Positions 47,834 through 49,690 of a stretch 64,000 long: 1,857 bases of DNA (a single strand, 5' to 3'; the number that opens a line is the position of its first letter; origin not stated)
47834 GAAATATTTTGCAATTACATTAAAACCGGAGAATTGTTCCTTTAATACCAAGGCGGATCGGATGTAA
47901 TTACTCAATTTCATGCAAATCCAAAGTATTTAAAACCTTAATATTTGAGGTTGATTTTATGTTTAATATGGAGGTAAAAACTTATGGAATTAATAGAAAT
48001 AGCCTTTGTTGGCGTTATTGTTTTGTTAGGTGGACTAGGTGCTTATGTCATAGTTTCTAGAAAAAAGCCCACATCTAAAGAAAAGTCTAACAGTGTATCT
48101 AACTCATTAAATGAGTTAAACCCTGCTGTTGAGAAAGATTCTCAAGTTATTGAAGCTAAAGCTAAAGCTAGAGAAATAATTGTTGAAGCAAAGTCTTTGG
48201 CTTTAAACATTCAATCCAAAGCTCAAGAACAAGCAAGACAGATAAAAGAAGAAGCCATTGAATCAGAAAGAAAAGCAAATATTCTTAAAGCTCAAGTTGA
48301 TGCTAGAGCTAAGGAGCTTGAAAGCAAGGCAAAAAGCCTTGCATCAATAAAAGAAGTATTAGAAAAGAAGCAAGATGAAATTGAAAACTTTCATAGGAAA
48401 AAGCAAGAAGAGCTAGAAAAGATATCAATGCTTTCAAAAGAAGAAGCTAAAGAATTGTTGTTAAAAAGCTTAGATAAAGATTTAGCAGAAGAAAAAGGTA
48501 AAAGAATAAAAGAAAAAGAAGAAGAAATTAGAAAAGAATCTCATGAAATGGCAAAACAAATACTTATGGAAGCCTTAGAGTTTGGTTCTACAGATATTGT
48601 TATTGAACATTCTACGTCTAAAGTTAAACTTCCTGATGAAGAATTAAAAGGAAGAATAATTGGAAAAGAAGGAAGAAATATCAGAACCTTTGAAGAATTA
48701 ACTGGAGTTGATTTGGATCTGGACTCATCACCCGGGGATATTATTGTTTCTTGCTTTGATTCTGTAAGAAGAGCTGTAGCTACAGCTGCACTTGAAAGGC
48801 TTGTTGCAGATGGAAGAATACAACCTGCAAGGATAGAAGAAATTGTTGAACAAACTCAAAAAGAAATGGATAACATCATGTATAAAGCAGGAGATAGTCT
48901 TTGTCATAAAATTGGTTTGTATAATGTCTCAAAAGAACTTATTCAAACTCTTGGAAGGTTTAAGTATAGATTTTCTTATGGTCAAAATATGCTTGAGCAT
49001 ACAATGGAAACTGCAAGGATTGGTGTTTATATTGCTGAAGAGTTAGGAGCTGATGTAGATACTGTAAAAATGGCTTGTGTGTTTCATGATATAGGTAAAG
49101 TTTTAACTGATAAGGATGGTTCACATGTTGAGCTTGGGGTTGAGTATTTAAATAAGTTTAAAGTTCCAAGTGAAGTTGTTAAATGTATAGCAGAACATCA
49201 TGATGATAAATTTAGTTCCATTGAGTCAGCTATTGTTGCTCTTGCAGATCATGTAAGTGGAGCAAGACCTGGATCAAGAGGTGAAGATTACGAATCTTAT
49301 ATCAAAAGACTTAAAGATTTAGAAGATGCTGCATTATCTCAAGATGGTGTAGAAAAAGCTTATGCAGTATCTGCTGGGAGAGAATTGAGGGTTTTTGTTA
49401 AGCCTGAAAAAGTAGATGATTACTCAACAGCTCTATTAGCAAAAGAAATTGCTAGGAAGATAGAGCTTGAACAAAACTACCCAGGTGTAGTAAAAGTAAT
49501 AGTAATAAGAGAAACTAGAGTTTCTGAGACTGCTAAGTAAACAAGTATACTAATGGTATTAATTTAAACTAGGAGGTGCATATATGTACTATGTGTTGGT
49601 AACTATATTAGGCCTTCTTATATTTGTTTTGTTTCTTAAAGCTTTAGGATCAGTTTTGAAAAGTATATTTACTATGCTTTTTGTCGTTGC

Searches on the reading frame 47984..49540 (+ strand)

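Call 89: search_protein_families(library=pfam, proteins=[window:47984-49540:+], max_evalue=0.00001)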
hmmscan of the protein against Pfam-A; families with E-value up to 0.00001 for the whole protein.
window:47984-49540:+ (518 aa): 3 families
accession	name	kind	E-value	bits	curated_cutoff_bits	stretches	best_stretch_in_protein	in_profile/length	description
PF01966.28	HD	-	9.7e-18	65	22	1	337-425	2-114/116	HD domain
PF12072.13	RNase_Y_N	-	1e-17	64.7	32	1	49-199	40-195/201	RNase Y N-terminal region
PF00013.35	KH_1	-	1.6e-06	28.2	21.5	1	214-252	4-45/66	KH domain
